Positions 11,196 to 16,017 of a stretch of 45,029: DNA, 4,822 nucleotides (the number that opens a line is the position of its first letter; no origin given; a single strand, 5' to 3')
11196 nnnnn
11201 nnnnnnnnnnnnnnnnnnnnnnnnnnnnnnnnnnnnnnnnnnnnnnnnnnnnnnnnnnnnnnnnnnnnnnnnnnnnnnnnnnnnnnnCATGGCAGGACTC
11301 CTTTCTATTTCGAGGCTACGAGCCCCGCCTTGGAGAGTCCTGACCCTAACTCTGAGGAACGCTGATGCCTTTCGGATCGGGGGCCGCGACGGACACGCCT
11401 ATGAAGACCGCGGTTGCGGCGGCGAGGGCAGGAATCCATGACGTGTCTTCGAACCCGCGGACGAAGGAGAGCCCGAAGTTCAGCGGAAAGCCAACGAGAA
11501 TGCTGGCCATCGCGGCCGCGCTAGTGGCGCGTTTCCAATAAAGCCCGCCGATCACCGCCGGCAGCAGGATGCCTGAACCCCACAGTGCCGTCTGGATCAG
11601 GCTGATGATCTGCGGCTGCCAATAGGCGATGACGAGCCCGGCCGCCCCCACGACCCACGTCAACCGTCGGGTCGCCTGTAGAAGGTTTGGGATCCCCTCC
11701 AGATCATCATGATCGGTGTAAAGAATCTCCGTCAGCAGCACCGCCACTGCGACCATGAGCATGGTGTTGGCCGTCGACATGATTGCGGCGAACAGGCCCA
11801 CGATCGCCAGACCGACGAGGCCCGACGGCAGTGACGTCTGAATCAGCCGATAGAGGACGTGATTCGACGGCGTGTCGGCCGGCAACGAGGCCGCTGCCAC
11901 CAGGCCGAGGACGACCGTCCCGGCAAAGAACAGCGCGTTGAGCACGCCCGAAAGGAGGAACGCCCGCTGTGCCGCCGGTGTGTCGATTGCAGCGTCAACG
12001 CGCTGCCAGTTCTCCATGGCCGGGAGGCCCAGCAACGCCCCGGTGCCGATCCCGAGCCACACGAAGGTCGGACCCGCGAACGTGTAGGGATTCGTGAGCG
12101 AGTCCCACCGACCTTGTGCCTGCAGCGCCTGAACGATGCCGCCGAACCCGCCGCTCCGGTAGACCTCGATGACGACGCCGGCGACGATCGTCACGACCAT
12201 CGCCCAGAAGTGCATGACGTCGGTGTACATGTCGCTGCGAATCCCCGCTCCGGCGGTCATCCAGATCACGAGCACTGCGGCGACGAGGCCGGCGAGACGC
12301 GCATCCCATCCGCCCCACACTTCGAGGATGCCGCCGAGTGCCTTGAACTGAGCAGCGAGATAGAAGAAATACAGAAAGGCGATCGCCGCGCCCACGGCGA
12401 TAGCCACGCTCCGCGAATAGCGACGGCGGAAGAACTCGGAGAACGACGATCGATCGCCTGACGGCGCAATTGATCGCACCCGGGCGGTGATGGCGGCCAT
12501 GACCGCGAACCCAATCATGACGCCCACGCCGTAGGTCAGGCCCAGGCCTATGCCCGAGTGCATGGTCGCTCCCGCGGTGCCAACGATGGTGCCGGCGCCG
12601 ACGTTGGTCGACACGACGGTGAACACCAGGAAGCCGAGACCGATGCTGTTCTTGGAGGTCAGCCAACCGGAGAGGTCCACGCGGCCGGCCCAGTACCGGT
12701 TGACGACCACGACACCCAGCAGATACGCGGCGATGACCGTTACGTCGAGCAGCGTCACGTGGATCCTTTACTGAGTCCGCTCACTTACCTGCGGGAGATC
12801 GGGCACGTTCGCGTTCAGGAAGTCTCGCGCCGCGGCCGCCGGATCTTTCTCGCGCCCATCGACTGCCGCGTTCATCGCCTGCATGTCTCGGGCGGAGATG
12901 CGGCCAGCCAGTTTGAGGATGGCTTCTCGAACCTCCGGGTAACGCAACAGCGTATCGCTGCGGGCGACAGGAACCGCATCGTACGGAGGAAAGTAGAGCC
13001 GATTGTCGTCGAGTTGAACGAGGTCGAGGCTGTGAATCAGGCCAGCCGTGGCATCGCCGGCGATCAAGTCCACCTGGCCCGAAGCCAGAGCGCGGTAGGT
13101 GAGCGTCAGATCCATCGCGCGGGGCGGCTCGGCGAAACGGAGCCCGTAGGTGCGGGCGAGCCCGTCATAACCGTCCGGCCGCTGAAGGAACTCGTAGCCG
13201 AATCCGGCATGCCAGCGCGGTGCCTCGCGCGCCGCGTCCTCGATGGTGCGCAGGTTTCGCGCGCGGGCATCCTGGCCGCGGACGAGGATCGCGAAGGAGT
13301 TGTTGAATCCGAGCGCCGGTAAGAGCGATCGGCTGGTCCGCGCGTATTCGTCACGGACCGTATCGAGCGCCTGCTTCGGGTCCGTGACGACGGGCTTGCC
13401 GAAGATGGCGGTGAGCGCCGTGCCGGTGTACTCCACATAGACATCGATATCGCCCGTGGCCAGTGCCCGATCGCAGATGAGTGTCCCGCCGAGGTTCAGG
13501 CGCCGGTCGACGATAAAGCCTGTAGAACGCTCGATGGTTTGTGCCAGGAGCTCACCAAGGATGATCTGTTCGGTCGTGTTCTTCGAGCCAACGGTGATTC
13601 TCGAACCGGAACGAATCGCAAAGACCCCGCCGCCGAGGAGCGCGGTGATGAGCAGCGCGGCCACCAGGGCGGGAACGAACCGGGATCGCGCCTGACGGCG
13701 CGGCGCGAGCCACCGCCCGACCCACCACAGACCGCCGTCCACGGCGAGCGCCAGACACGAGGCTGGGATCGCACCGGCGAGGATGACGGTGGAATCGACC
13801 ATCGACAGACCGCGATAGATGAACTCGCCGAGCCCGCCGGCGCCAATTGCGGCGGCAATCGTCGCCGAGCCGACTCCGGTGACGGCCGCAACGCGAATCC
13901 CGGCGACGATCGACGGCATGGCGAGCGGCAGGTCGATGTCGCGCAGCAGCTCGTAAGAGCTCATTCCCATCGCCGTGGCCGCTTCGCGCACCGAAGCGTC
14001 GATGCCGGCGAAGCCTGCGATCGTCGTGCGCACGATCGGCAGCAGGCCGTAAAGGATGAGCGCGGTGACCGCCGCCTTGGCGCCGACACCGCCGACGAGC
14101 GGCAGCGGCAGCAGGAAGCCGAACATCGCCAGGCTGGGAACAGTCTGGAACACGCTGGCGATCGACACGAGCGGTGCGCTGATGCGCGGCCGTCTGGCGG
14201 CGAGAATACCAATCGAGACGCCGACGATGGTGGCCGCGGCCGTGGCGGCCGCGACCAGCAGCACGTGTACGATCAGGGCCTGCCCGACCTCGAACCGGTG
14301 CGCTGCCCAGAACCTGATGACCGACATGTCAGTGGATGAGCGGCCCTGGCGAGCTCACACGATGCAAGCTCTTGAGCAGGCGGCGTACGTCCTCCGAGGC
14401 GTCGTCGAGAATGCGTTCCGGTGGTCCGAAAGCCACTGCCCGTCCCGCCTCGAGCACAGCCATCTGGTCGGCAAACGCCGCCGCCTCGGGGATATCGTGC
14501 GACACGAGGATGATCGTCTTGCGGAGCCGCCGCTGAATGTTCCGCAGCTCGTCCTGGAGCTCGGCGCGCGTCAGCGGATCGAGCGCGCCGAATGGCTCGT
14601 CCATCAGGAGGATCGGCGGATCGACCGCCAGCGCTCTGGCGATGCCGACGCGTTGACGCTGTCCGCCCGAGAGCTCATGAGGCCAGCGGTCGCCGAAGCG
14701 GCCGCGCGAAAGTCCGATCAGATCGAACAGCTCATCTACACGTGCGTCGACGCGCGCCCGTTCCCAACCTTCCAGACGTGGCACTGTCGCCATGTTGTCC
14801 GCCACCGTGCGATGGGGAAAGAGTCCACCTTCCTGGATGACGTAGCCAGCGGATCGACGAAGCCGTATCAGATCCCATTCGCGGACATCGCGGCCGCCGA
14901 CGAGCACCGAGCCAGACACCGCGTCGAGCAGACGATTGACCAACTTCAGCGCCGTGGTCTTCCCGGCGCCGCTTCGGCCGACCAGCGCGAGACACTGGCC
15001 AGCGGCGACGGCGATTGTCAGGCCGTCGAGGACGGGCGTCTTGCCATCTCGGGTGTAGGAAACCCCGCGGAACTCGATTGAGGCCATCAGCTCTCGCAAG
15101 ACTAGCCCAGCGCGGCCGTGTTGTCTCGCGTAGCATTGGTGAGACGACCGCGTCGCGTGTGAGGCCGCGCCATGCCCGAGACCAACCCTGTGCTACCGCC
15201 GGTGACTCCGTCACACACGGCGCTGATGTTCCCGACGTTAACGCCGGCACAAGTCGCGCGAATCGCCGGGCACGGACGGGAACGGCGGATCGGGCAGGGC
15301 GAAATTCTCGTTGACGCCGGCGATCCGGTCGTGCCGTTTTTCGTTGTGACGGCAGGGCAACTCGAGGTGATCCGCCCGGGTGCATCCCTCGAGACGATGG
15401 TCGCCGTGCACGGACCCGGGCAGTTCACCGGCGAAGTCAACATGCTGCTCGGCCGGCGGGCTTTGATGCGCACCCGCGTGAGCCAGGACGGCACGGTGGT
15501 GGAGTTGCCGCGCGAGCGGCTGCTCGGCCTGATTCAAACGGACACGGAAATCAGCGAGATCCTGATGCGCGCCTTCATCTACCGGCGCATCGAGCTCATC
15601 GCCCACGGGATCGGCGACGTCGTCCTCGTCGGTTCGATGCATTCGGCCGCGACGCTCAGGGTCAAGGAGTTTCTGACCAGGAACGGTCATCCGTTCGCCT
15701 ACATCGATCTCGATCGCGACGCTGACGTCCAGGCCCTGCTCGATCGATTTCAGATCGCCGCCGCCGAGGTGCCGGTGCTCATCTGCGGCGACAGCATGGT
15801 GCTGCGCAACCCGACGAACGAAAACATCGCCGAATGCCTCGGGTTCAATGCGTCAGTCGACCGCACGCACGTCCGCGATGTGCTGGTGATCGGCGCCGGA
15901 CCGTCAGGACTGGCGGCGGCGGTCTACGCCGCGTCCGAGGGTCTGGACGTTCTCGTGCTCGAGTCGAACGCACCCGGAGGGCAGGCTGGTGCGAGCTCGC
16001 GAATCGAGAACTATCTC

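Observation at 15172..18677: Three-gene redox module: cNMP-binding/Grx-like/TrxR-like flavoprotein without redox cysteines, zf-UBP protein, Rieske-FAD reductase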

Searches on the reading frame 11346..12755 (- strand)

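Call 19: search_protein_families(library=pfam, proteins=[window:11346-12755:-], max_evalue=0.0001)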
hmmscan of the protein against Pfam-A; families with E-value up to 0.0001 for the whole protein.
window:11346-12755:- (469 aa): 1 family
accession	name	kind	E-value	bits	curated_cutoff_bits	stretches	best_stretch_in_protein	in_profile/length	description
PF00474.23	SSF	-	3.7e-21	75.9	22.8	1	43-422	13-406/406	Sodium:solute symporter family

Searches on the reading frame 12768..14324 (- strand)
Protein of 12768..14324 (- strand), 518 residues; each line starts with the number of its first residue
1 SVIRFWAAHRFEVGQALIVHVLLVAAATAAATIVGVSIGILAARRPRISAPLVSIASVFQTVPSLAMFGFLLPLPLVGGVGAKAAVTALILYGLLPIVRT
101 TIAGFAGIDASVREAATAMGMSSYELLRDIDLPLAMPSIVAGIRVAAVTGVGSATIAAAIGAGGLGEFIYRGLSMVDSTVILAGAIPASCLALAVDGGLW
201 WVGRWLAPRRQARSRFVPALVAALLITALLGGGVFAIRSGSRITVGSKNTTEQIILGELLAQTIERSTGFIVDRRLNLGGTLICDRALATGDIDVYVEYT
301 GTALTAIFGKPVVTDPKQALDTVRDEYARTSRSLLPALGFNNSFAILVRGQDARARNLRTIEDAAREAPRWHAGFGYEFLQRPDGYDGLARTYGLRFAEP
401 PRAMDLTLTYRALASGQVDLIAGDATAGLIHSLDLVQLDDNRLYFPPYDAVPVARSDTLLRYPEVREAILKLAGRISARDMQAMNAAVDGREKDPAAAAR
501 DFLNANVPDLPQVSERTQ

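Call 19: search_protein_families(library=pfam, proteins=[window:12768-14324:-], max_evalue=0.0001)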
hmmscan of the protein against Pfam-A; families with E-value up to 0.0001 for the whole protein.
window:12768-14324:- (518 aa): 2 families
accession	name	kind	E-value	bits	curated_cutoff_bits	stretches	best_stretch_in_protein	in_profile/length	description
PF04069.17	OpuAC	-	2.3e-54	185.1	21.2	1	242-504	2-256/257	Substrate binding domain of ABC-type glycine betaine transport system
PF00528.27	BPD_transp_1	-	1.4e-18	67.7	26.4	1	35-207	1-179/184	Binding-protein-dependent transport system inner membrane component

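Call 43: search_solved_structures(query=window:12768-14324:-, max_evalue=0.00001, show_alignments=2)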
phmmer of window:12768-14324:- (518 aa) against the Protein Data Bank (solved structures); distinct sequences matched with E-value up to 0.00001: 31.
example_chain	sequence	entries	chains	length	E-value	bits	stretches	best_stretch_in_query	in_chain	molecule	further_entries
7s7w_A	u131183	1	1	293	5.9e-56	193.7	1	239-504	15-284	iNicSnFR 3.0 Fluorescent Nicotine Sensor precursor binding protein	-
6v1r_A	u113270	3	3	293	2.1e-55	191.8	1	239-504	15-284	iAChSnFR Fluorescent Acetylcholine Sensor V9 precursor binding protein | iAchSnFR Fluorescent Acetylcholine Sensor precursor binding protein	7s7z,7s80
7s7x_A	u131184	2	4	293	3.9e-55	191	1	239-504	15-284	iNicSnFR 4.0 Fluorescent Nicotine Sensor precursor binding protein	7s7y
6uru_A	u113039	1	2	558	5.6e-55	190.4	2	300-505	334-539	iAChSnFR precursor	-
6efr_A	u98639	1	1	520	3.3e-53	184.6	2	300-504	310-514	iNicSnFR 1.0, a genetically encoded nicotine biosensor,Green fluorescent protein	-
7s7t_A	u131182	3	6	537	1.2e-50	176.2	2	300-504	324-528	iNicSnFR 3.0 Fluorescent Nicotine Sensor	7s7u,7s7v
6per_A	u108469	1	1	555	7.1e-50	173.6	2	300-504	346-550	iSeroSnFR, a soluble, genetically-encoded fluorescent sensor for serotonin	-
3ppn_A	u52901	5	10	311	1.7e-46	162.4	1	223-504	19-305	Glycine betaine/carnitine/choline-binding protein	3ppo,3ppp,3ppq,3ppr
6eyg_A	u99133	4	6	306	1.9e-40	142.5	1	219-504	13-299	Osmotically activated L-carnitine/choline ABC transporter substrate-binding protein OpuCC | Choline binding protein OpuBC | Choline-binding protein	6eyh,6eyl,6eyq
3o66_A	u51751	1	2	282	3.7e-39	138.3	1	244-504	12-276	Glycine betaine/carnitine/choline ABC transporter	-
4z7e_A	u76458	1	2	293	3.7e-39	138.3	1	241-504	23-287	Lmo1422 protein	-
8dp6_A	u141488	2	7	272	6.6e-39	137.4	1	243-504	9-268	Osmoprotection protein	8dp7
3r6u_A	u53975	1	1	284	7.6e-39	137.2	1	240-504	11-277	Choline-binding protein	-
5nxy_A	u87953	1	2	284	5.2e-38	134.5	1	240-504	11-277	Osmotically activated L-carnitine/choline ABC transporter substrate-binding protein OpuCC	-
1sw2_A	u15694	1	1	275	1.9e-34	122.7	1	238-504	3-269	osmoprotection protein (proX)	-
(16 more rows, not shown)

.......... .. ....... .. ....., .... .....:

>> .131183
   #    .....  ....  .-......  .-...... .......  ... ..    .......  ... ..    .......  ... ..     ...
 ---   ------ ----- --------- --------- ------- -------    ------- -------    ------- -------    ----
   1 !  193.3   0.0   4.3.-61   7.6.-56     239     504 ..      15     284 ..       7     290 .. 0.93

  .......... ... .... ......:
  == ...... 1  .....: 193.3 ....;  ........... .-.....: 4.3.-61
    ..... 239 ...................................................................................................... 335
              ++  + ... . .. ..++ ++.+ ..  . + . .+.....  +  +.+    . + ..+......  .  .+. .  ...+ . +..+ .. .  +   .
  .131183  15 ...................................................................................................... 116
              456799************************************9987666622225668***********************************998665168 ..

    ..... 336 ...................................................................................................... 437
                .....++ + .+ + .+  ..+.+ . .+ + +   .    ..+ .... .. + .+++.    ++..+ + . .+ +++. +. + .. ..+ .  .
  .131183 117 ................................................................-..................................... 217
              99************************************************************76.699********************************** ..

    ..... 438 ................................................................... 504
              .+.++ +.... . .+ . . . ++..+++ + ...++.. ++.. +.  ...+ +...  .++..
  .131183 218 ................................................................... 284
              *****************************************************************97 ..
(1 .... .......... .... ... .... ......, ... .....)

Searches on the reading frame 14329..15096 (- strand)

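Call 19: search_protein_families(library=pfam, proteins=[window:14329-15096:-], max_evalue=0.0001)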
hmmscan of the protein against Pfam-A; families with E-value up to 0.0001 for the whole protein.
window:14329-15096:- (255 aa): 2 families
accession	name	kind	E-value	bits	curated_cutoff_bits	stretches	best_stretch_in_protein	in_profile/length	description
PF00005.33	ABC_tran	-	4.4e-32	112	25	1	23-169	1-136/137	ABC transporter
PF13304.12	AAA_21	-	2.1e-09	38.3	27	0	125-203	221-300/304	AAA domain, putative AbiEii toxin, Type IV TA system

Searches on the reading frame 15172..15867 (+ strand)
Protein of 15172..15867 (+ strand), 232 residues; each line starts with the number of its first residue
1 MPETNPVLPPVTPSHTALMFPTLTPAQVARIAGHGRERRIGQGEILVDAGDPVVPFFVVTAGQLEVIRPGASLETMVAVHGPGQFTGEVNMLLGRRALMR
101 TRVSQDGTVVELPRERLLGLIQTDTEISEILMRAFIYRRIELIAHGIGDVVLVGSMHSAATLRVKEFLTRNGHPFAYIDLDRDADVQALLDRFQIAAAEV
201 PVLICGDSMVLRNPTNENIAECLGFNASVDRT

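Call 20: search_protein_representatives(protein=window:15172-15867:+)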
Query: 232 residues. Proteins with E-value up to 0.001 (for the whole library): 6580; up to 1e-10: 2309; up to 1e-30: 354. The best 150 are listed.
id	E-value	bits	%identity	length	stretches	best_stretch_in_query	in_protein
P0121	2.0e-94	331.7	66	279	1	8-231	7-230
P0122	5.3e-87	307.5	66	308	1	19-231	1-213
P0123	6.5e-85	300.6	61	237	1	4-231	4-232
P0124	6.0e-83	294.2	63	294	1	18-232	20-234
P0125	7.5e-82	290.6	70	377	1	49-232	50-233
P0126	7.3e-78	277.6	59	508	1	13-232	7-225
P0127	1.3e-73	263.7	57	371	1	18-231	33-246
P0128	9.8e-73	260.8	57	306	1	5-231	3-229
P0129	1.0e-72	260.8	58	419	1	14-231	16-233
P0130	3.0e-72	259.2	74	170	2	121-206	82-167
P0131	3.1e-72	259.2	54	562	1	1-232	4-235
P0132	4.3e-71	255.5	54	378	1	4-232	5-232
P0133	7.5e-71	254.7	56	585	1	19-230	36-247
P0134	1.1e-70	254.1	51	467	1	10-231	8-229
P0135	4.2e-69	249.0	57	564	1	17-230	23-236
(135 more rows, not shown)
